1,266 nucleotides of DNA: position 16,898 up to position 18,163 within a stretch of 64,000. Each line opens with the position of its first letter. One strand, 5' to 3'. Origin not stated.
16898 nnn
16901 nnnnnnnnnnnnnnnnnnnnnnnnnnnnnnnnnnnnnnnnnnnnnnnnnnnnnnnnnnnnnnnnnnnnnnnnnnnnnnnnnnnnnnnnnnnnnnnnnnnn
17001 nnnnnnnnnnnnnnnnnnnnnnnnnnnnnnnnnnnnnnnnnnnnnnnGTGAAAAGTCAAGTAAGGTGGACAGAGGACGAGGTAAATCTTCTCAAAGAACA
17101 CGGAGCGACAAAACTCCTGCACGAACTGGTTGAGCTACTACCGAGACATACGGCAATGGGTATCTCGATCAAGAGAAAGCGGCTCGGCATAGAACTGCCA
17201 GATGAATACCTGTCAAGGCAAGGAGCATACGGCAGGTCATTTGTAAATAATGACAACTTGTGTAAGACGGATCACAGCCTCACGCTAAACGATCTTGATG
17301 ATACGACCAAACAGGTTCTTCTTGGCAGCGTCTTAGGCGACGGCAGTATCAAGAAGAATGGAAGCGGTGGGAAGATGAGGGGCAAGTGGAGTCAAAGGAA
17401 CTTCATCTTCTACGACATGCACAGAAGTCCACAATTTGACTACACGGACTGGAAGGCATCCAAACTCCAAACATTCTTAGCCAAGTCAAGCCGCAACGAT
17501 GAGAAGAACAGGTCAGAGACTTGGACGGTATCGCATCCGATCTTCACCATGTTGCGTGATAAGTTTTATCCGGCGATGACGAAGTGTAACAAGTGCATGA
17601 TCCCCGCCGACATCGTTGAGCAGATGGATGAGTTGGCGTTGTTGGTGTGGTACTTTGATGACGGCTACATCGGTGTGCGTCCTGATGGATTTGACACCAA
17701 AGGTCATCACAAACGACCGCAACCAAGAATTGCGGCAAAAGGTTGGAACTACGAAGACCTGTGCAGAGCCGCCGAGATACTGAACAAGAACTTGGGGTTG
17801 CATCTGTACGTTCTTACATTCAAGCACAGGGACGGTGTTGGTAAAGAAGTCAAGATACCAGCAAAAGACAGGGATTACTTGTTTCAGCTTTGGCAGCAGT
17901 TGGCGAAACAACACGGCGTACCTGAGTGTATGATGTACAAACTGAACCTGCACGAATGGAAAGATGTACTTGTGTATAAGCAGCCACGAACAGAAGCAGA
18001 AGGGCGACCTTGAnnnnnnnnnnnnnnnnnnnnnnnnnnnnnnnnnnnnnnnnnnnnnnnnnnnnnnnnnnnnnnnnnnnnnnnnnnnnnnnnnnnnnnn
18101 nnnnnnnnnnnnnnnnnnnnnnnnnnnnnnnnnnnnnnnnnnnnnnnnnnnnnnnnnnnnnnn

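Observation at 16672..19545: IS607-family element whose tnpA is split by a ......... homing-endonuclease ORF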

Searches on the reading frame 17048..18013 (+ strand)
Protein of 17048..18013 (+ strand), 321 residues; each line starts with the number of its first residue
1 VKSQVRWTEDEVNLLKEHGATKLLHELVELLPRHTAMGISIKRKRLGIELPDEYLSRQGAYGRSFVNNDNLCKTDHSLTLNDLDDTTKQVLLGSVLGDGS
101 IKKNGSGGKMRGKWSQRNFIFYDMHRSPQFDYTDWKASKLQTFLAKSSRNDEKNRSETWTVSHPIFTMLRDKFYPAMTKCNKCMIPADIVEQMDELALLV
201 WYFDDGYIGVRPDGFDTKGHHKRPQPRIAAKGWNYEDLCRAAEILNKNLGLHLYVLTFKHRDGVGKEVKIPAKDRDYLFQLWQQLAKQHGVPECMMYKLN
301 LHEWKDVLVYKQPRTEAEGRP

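Call 3: search_protein_families(library=pfam, proteins=[window:17048-18013:+], max_evalue=0.01)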
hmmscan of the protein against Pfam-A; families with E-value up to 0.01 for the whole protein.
window:17048-18013:+ (321 aa): 1 family
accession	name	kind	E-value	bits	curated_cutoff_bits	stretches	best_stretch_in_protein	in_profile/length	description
PF03161.18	LAGLIDADG_2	-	3e-16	60.3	25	1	89-255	2-149/168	LAGLIDADG DNA endonuclease family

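Call 11: search_protein_families(library=ncbifam, proteins=[window:17048-18013:+], max_evalue=0.01)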
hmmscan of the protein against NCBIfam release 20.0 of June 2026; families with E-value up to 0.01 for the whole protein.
window:17048-18013:+ (321 aa): 0 families

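Call 17: find_homologous_proteins(query=window:17048-18013:+)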
Query window:17048-18013:+ (321 aa): 27 proteins with E <= 0.001 among 1804 candidates.
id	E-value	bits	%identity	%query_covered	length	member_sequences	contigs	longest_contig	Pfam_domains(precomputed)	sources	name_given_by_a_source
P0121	4.3e-198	675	100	89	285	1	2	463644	PF03161.19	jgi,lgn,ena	-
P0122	4.3e-174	596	81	96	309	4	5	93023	PF03161.19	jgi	-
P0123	3.1e-124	433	63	94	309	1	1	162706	PF03161.19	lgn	-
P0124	5.2e-123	429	60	94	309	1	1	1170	PF03161.19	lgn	-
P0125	1.6e-115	404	62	86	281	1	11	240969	PF03161.19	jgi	jgi:hypothetical protein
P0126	7.9e-108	379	61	82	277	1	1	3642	PF03161.19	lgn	-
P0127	1.0e-103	365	54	94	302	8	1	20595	PF03161.19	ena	-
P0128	1.4e-102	361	53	94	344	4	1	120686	PF03161.19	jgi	jgi:hypothetical protein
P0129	4.4e-98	347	52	94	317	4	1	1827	PF03161.19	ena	-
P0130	1.0e-96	342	52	97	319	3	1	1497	PF03161.19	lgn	-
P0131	2.7e-93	331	50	94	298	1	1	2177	PF03161.19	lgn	-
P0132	7.3e-89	316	49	94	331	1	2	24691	PF03161.19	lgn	-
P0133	1.1e-88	316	48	93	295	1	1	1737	PF03161.19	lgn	-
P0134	4.9e-88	314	53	89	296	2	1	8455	PF03161.19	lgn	-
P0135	2.1e-85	305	48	98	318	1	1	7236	PF03161.19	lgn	-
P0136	5.4e-85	304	49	93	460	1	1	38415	PF03161.19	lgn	-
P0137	6.8e-84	300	47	94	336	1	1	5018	PF03161.19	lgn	-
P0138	2.1e-82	295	42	98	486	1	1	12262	PF03161.19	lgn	-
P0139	1.6e-81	292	49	95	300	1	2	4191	PF03161.19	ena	-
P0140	2.9e-79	285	49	94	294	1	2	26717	PF03161.19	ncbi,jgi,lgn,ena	jgi:hypothetical protein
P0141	2.5e-76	275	47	94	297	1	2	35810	PF03161.19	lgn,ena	-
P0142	1.7e-74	269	47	93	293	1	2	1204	PF03161.19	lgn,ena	-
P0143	5.6e-74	267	47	93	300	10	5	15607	PF03161.19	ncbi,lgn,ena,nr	ncbi:MAG: hypothetical protein HOC18_06325 [Candidatus Marinimicrobia bacterium]|nr:hypothetical pro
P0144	6.0e-73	264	47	93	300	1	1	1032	PF03161.19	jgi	-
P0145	5.4e-71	258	46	94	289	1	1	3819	PF03161.19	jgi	jgi:hypothetical protein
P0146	1.0e-47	181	36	92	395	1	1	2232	PF03161.19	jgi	jgi:hypothetical protein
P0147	6.5e-36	142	35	88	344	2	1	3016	PF03161.19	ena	-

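Call 19: find_encoding_contigs(protein=P0122, flank=6000, max_places=5)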
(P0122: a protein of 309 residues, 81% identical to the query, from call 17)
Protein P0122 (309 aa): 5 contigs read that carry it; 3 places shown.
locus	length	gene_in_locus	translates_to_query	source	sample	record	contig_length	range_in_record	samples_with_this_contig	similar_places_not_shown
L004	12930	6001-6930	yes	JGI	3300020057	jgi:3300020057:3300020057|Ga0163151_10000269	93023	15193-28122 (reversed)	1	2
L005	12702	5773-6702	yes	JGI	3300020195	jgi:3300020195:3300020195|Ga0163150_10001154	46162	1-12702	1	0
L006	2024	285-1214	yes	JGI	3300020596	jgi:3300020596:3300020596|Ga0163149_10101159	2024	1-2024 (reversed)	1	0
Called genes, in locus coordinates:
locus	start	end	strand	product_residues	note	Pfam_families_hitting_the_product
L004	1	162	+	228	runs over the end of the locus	PF00376:MerR, PF12728:HTH_17 (weak), PF13411:MerR_1, PF00239:Resolvase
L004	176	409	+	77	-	-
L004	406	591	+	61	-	-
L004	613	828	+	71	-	-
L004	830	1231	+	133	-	-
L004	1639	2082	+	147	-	-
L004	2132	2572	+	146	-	-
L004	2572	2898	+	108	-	-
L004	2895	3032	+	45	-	-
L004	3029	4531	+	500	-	PF00749:tRNA-synt_1c, PF19269:Anticodon_2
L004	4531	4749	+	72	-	-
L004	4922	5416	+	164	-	-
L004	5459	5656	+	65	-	-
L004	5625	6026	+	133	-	PF00376:MerR, PF12728:HTH_17, PF13411:MerR_1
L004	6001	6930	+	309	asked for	PF03161:LAGLIDADG_2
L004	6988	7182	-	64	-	-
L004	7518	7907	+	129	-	PF00239:Resolvase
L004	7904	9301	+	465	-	PF13384:HTH_23 (faint), PF03161:LAGLIDADG_2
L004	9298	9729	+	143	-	-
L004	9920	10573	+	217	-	-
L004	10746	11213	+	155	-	-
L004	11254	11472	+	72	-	-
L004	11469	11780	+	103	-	PF14243:R2K_3 (weak), PF18299:R2K_2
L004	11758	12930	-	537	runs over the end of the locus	PF01075:Glyco_transf_9 (weak)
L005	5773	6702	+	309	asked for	PF03161:LAGLIDADG_2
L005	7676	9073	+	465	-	PF13384:HTH_23 (faint), PF03161:LAGLIDADG_2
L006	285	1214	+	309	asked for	PF03161:LAGLIDADG_2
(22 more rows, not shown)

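Call 20: find_encoding_contigs(protein=P0123, flank=6000, max_places=3)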
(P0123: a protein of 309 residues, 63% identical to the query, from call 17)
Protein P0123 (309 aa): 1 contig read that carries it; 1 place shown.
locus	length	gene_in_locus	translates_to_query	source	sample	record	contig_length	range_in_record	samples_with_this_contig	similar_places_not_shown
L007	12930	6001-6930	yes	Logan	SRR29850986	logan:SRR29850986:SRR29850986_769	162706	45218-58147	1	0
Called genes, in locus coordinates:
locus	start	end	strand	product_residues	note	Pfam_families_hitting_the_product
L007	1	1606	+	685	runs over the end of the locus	PF00270:DEAD, PF04851:ResIII (faint), PF14520:HHH_5 (faint), PF00271:Helicase_C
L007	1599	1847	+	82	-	-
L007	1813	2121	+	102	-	-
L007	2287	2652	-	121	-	-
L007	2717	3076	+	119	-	PF00085:Thioredoxin, PF13098:Thioredoxin_2 (weak), PF13905:Thioredoxin_8 (faint)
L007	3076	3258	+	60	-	-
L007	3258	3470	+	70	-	PF09723:Zn_ribbon_8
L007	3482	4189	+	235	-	-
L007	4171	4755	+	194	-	PF21840:DUF6899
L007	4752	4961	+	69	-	-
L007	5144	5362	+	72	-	-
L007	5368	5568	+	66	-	-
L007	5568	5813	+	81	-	-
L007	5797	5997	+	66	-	-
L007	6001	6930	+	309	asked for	PF03161:LAGLIDADG_2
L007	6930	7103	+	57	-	-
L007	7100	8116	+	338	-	PF03320:FBPase_glpX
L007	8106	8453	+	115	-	-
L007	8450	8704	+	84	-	-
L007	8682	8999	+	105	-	-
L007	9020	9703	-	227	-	PF08722:Tn7_TnsA-like_N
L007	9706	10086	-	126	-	-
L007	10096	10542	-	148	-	-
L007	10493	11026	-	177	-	-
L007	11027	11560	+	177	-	-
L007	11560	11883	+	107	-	-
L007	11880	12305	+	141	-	-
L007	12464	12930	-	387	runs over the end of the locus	PF00353:HemolysinCabind (weak)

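Call 21: find_encoding_contigs(protein=P0125, flank=6000, max_places=5)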
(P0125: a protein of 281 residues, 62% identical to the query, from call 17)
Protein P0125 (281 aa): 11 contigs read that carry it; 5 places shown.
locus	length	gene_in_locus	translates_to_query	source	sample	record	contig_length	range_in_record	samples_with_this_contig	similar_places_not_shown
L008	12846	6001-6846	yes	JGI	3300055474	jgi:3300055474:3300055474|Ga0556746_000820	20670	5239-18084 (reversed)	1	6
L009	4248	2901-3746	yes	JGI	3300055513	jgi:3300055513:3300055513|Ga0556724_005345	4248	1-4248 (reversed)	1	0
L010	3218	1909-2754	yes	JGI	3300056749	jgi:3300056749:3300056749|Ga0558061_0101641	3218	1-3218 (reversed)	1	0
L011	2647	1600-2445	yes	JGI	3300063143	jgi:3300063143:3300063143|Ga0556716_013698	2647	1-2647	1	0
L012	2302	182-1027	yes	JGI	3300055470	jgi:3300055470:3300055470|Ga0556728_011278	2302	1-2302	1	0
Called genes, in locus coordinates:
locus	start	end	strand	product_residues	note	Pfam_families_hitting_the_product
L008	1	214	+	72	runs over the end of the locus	-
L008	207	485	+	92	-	-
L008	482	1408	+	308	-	-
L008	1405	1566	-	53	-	PF13396:PLDc_N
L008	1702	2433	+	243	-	PF19420:DDAH_eukar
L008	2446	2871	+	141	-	-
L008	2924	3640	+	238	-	-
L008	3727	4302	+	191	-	PF08797:HIRAN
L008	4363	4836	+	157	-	-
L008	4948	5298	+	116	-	-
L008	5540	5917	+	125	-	PF00376:MerR, PF12728:HTH_17, PF13411:MerR_1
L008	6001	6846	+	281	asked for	PF03161:LAGLIDADG_2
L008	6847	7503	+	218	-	-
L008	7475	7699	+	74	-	-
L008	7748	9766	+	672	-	PF05265:DUF723, PF14311:DUF4379 (faint), PF05265:DUF723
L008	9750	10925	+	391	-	PF12323:HTH_OrfB_IS605, PF01385:OrfB_IS605, PF07282:Cas12f1-like_TNB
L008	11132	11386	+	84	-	-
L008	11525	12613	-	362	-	-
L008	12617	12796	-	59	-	PF04024:PspC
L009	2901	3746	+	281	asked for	PF03161:LAGLIDADG_2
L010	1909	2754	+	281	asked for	PF03161:LAGLIDADG_2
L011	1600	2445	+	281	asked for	PF03161:LAGLIDADG_2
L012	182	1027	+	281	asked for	PF03161:LAGLIDADG_2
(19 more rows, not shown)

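Call 27: find_related_loci(query=A2, collection=viral_contigs, flank=5000)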
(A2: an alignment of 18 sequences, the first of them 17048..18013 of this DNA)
Query A2 (321 aa) in viral_contigs; peptide patterns used: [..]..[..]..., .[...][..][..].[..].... (x = any residue, [..] = any of these).
309 stretches matched a pattern; 222 encode a relative of the query (tblastn E <= 1e-3); the best 80 are kept; 80 distinct loci.
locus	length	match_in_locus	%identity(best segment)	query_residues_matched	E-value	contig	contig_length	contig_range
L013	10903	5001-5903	49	2-303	2e-86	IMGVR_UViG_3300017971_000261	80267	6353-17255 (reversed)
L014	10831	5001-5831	40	7-299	5e-69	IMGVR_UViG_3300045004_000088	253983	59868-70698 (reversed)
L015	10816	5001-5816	41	6-301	3e-57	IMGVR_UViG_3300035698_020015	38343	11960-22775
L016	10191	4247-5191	35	1-299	5e-52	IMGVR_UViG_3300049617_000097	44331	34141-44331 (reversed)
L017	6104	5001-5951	36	1-299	4e-50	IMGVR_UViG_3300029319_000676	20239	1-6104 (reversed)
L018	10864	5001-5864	41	2-302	4e-71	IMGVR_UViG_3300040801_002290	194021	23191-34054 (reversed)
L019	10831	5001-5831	36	6-303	3e-46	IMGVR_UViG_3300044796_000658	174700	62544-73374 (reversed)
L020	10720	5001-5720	31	6-299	2e-27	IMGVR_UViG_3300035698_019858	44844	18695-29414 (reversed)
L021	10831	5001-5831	40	7-299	5e-69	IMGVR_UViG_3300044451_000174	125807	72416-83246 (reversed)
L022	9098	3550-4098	28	83-304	9e-17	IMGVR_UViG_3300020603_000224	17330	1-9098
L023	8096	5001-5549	28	83-304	2e-16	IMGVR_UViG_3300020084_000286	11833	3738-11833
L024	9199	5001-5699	27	82-308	3e-16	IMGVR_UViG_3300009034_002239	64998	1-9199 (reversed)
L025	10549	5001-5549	28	83-304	2e-16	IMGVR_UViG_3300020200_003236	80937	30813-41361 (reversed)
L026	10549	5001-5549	28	83-304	2e-16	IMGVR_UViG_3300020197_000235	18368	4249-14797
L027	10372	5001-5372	33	88-218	3e-15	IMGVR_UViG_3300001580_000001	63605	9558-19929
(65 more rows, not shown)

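Call 42: find_encoding_contigs(protein=P0121, flank=4000, max_places=3)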
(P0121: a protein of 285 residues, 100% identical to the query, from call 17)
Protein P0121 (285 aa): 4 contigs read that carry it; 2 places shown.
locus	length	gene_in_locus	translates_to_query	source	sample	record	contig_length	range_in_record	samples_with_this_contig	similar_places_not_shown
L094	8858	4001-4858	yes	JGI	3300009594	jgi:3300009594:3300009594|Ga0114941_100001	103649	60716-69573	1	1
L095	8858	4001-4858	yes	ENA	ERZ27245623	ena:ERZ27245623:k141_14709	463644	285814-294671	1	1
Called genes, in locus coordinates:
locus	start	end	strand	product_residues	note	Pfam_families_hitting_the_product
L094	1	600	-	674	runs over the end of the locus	PF00535:Glycos_transf_2, PF13641:Glyco_tranf_2_3 (weak), PF13439:Glyco_transf_4, PF13579:Glyco_trans_4_4 (weak), PF00534:Glycos_transf_1, PF13692:Glyco_trans_1_4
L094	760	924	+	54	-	-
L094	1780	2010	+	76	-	-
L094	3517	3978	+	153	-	PF00376:MerR, PF12728:HTH_17, PF13411:MerR_1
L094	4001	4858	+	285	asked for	PF03161:LAGLIDADG_2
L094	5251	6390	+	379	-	PF12323:HTH_OrfB_IS605, PF01385:OrfB_IS605, PF07282:Cas12f1-like_TNB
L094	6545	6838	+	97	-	-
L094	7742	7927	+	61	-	-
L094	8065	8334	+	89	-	-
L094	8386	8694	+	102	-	-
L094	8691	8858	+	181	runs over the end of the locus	-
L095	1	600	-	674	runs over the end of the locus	PF00535:Glycos_transf_2, PF13641:Glyco_tranf_2_3 (weak), PF13439:Glyco_transf_4, PF13579:Glyco_trans_4_4 (weak), PF00534:Glycos_transf_1, PF13692:Glyco_trans_1_4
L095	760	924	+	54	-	-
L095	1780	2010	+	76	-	-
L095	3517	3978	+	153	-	PF00376:MerR, PF12728:HTH_17, PF13411:MerR_1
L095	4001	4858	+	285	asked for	PF03161:LAGLIDADG_2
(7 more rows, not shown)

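Call 44: find_related_loci(query=A2, collection=metagenome_contigs, flank=4000)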
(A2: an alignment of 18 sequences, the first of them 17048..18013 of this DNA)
Query A2 (321 aa) in metagenome_contigs; peptide patterns used: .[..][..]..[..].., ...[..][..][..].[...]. (x = any residue, [..] = any of these).
224 stretches matched a pattern; 86 encode a relative of the query (tblastn E <= 1e-3); the best 80 are kept; 80 distinct loci.
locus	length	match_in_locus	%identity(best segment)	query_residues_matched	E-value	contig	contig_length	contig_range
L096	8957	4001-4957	80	1-320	1e-178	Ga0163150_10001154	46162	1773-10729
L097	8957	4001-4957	80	1-320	1e-178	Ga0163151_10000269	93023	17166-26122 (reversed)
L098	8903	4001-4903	49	2-303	1e-86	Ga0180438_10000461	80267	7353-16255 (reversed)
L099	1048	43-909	45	2-301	2e-88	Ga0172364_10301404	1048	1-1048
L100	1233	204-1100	46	1-299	1e-84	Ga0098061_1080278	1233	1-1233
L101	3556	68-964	46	1-299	9e-79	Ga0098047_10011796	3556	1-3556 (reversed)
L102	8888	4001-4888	45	1-299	6e-77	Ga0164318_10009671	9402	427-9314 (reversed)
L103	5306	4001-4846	43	1-301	1e-73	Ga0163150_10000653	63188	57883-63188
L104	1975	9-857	46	17-299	2e-76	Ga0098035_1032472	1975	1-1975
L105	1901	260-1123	42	1-299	2e-69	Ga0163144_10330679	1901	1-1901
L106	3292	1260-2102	39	1-301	6e-66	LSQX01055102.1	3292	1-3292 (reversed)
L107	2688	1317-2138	36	1-299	1e-58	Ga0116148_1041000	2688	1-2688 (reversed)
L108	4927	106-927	36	1-299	8e-58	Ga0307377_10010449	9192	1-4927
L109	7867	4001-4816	37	6-299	5e-57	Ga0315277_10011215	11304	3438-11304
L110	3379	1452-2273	36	1-299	6e-57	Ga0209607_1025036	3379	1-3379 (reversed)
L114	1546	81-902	36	1-299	4e-57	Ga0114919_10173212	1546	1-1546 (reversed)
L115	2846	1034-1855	33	1-299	1e-53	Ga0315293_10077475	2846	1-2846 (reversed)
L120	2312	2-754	36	24-299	2e-51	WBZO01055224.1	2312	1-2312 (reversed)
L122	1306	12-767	35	23-299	5e-51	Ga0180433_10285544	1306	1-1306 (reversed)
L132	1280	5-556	35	91-299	1e-33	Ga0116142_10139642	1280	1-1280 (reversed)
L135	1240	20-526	34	113-299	2e-27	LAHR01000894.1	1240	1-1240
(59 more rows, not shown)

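Call 54: search_solved_structures(query=A2, max_evalue=0.01)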
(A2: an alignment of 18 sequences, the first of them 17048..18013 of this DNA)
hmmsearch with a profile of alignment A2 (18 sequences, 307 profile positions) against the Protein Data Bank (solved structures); distinct sequences matched with E-value up to 0.01: 5.
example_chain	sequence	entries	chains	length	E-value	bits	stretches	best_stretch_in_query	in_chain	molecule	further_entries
6x1j_A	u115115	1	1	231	3.6e-07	33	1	79-297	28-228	Probable intron-encoded endonuclease 1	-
5a0m_B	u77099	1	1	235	2.6e-06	30.1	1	79-296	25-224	INTRON-ENCODED ENDONUCLEASE I-SCEI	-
1r7m_A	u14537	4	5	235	3.5e-06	29.7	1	79-296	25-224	Intron-encoded endonuclease I-SceI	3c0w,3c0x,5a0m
3oor_A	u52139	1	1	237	3.8e-06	29.6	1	79-296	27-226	Intron encoded endonuclease I-SceI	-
3ool_A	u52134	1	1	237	4.3e-06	29.4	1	79-296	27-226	Intron encoded endonuclease I-SceI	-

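Call 70: search_protein_families(library=pfam, proteins=[L004:7904-9301:+, L107:1134-2141:+], max_evalue=0.001)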
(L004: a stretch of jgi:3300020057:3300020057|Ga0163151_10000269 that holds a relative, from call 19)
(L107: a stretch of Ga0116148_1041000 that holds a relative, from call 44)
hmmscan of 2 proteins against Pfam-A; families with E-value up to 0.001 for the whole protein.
L004:7904-9301:+ (465 aa): 3 families
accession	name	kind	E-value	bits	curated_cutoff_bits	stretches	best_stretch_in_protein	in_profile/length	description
PF03161.18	LAGLIDADG_2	-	3.8e-10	40.4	25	1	135-293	4-151/168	LAGLIDADG DNA endonuclease family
PF13384.12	HTH_23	-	7.9e-06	26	24.6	1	8-41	8-41/50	Homeodomain-like domain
PF12728.13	HTH_17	-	0.00065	20.4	27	0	338-365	6-33/51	Helix-turn-helix domain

L107:1134-2141:+ (336 aa): 3 families
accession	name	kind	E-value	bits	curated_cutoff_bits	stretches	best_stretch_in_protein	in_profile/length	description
PF03161.18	LAGLIDADG_2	-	2.3e-19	70.4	25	1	149-293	1-151/168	LAGLIDADG DNA endonuclease family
PF12728.13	HTH_17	-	8.4e-12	45.6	27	1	4-50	2-47/51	Helix-turn-helix domain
PF13411.12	MerR_1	-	0.0003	21.3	21.6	1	4-48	1-45/69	MerR HTH family regulatory protein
